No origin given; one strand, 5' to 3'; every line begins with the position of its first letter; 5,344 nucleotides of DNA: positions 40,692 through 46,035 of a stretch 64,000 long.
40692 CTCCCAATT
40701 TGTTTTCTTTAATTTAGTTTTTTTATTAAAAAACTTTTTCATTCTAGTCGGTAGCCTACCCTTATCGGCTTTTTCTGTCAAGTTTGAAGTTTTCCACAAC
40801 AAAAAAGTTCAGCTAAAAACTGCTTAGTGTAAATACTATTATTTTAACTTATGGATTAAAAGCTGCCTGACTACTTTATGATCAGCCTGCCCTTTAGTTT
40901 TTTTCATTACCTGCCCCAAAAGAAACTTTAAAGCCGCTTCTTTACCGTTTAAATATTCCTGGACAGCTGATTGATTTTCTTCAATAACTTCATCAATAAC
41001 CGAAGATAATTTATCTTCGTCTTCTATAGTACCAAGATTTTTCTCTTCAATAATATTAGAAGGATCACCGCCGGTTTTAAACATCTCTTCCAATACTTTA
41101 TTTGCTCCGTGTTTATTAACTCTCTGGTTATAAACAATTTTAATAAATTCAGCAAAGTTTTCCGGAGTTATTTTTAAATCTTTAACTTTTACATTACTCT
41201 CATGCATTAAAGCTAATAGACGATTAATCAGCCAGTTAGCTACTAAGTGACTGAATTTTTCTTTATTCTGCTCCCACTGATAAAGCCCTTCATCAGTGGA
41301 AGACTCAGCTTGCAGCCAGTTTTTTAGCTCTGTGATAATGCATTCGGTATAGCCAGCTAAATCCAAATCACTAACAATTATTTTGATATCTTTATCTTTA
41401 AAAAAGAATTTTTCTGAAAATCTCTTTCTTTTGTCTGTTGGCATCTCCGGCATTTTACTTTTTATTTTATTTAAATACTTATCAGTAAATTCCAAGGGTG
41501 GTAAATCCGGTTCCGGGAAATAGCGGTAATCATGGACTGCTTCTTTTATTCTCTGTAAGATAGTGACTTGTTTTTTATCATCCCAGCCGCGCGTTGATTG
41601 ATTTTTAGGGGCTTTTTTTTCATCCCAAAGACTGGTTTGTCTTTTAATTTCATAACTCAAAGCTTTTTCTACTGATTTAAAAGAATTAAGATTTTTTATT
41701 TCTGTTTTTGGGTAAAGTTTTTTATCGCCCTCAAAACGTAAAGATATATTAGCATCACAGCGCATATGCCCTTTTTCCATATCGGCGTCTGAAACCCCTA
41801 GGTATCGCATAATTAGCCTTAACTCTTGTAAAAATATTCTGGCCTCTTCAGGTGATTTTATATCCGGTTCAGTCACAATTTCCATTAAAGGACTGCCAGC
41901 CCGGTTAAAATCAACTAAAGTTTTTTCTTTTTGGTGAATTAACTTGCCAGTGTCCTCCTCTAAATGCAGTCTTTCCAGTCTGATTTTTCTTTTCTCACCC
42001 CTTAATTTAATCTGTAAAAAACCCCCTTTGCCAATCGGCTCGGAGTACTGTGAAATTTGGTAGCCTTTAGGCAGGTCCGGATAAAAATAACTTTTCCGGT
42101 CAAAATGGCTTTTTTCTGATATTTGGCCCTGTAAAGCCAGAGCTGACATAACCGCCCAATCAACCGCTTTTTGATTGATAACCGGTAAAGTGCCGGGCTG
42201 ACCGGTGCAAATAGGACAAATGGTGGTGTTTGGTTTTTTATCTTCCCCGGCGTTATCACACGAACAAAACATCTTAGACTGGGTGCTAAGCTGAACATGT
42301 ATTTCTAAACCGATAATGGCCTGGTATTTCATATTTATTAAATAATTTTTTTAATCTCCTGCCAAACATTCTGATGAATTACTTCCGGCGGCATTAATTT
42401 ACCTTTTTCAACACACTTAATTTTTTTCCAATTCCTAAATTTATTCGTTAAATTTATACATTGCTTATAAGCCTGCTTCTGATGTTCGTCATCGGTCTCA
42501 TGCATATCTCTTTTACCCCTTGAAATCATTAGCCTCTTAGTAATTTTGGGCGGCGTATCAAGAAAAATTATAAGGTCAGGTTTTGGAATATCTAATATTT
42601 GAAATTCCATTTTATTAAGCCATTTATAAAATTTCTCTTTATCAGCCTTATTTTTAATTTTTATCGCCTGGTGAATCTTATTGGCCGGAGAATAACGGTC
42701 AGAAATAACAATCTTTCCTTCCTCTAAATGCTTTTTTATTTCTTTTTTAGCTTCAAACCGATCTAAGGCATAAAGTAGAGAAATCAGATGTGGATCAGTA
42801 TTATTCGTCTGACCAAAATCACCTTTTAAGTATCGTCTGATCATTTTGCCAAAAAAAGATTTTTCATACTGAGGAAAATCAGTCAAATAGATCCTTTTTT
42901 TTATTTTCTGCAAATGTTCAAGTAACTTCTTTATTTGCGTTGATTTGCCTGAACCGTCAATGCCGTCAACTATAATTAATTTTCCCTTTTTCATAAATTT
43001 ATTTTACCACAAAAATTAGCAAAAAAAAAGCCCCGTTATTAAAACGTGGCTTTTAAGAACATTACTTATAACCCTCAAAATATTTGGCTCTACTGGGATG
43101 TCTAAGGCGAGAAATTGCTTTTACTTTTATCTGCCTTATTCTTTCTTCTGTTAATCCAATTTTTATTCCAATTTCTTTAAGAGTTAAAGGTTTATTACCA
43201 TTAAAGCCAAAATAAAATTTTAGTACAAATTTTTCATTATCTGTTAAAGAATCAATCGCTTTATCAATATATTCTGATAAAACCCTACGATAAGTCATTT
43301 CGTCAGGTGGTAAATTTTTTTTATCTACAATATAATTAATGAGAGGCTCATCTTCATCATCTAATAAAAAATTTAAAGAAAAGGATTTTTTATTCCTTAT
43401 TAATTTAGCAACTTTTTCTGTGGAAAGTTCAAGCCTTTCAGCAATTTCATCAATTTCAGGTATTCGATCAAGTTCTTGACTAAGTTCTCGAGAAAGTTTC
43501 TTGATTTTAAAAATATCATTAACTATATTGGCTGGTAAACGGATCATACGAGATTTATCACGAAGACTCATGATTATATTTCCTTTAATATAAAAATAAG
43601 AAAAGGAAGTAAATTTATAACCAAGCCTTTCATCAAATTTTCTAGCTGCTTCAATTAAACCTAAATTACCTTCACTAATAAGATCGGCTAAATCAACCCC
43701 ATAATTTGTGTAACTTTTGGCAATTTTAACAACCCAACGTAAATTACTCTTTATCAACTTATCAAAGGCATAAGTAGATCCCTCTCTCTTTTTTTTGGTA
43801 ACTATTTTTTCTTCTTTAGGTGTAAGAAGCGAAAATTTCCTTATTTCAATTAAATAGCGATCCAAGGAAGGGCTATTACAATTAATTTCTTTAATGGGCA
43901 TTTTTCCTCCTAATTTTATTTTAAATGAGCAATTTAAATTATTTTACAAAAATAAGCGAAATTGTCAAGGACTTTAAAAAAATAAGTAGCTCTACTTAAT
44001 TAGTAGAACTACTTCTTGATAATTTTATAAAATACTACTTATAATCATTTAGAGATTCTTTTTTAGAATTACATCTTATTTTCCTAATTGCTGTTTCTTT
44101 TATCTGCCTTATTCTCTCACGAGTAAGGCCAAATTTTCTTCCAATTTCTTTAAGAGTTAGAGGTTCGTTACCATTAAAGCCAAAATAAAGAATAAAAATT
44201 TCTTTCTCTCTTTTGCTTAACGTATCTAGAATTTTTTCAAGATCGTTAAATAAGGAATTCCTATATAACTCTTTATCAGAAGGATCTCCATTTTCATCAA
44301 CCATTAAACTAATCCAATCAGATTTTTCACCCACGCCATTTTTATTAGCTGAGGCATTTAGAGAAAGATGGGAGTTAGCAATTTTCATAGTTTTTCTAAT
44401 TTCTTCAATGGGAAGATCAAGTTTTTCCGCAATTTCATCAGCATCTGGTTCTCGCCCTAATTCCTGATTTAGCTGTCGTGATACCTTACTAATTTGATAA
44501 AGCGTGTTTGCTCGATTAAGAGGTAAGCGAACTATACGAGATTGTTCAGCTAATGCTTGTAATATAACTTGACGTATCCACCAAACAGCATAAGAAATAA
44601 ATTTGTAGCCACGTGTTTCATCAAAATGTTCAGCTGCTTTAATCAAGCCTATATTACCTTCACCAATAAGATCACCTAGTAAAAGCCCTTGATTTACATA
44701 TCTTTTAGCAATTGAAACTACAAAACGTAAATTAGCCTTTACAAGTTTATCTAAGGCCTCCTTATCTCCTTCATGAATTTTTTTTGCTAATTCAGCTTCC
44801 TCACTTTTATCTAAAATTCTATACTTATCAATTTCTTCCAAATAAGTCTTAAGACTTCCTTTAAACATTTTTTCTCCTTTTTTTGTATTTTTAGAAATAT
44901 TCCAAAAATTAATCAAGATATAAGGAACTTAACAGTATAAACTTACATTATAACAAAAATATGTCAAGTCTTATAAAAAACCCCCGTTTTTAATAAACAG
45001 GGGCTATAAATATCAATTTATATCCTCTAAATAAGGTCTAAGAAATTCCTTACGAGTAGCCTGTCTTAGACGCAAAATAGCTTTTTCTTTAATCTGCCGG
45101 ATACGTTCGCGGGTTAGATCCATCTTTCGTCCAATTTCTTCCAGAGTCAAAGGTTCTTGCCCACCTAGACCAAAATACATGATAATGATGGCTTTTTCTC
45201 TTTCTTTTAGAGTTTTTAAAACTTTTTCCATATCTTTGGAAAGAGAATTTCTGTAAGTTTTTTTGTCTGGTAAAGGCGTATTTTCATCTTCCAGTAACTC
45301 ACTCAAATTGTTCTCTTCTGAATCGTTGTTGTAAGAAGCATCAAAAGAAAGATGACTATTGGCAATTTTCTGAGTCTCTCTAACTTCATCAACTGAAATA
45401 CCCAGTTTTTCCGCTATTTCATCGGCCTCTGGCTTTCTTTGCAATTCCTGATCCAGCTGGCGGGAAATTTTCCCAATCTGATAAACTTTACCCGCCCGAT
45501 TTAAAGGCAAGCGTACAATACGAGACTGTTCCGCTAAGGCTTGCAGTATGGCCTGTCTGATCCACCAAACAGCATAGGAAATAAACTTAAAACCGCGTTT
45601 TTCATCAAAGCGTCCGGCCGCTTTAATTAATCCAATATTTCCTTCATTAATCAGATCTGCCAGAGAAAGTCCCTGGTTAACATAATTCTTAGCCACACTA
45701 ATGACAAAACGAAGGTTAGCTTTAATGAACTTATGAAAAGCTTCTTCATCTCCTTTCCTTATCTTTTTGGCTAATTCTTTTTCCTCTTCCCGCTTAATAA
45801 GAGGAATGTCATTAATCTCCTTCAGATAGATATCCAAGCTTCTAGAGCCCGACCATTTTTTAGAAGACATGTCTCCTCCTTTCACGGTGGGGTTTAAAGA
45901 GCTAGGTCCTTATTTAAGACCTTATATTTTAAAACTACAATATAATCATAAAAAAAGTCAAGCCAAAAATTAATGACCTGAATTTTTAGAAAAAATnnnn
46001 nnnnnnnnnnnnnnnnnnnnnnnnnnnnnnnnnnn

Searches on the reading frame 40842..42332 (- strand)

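Call 21: search_protein_families(library=pfam, proteins=[window:40842-42332:-], max_evalue=0.001)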
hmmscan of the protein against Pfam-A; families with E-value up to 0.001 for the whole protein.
window:40842-42332:- (497 aa): 2 families
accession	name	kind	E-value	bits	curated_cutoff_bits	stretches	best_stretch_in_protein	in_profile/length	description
PF02934.20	GatB_N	-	2.5e-118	394.7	23.4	1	6-287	2-276/277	GatB/GatE catalytic domain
PF02637.23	GatB_Yqey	-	3.2e-44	150.8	27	1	361-496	13-148/148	GatB domain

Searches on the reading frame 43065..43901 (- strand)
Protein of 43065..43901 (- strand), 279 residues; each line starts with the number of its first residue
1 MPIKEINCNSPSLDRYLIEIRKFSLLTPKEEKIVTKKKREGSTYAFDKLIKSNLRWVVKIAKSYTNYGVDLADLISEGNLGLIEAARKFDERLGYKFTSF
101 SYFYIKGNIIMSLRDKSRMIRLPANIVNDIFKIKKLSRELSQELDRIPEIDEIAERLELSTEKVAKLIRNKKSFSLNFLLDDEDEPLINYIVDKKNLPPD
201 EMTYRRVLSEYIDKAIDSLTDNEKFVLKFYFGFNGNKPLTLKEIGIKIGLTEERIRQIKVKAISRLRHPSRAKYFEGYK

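Call 68: search_protein_families(library=pfam, proteins=[window:43065-43901:-], max_evalue=0.00001)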
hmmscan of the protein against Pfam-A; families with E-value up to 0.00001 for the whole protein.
window:43065-43901:- (279 aa): 3 families
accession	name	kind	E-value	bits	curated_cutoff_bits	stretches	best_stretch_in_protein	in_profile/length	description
PF04542.20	Sigma70_r2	-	2.7e-17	62.8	24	1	49-118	1-70/71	Sigma-70 region 2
PF04545.22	Sigma70_r4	-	7.8e-17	61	24.1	1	215-268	1-50/50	Sigma-70, region 4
PF04539.22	Sigma70_r3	-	5.3e-13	49.3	25.3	1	132-200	5-75/78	Sigma-70 region 3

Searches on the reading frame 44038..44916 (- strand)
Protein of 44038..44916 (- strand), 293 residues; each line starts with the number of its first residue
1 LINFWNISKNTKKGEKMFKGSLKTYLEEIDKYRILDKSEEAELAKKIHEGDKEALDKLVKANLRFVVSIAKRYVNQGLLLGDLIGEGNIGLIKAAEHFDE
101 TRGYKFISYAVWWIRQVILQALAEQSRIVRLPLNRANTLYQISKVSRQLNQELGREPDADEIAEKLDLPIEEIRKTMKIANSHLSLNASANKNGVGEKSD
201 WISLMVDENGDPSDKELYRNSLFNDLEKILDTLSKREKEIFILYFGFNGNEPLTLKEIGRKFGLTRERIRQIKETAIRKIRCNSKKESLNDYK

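Call 68: search_protein_families(library=pfam, proteins=[window:44038-44916:-], max_evalue=0.00001)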
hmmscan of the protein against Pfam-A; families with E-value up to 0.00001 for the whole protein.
window:44038-44916:- (293 aa): 4 families
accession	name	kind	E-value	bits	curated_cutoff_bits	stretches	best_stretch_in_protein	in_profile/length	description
PF04542.20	Sigma70_r2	-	4.6e-20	71.6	24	1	58-127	1-70/71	Sigma-70 region 2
PF04545.22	Sigma70_r4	-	5.9e-20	71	24.1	1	230-281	2-49/50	Sigma-70, region 4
PF04539.22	Sigma70_r3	-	8.5e-18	64.7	25.3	1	138-200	2-64/78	Sigma-70 region 3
PF00140.25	Sigma70_r1_2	-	1e-08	35.5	22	1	21-53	2-34/34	Sigma-70 factor, region 1.2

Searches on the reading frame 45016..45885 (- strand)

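Call 68: search_protein_families(library=pfam, proteins=[window:45016-45885:-], max_evalue=0.00001)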
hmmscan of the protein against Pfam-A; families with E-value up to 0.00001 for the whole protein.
window:45016-45885:- (290 aa): 4 families
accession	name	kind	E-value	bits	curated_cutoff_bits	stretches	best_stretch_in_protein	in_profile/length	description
PF04542.20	Sigma70_r2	-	1.8e-19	69.7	24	1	54-122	2-70/71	Sigma-70 region 2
PF04545.22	Sigma70_r4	-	3.5e-19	68.5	24.1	1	222-275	1-50/50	Sigma-70, region 4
PF04539.22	Sigma70_r3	-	3e-17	62.9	25.3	1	135-207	4-75/78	Sigma-70 region 3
PF00140.25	Sigma70_r1_2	-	6.8e-13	48.8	22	1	16-48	2-34/34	Sigma-70 factor, region 1.2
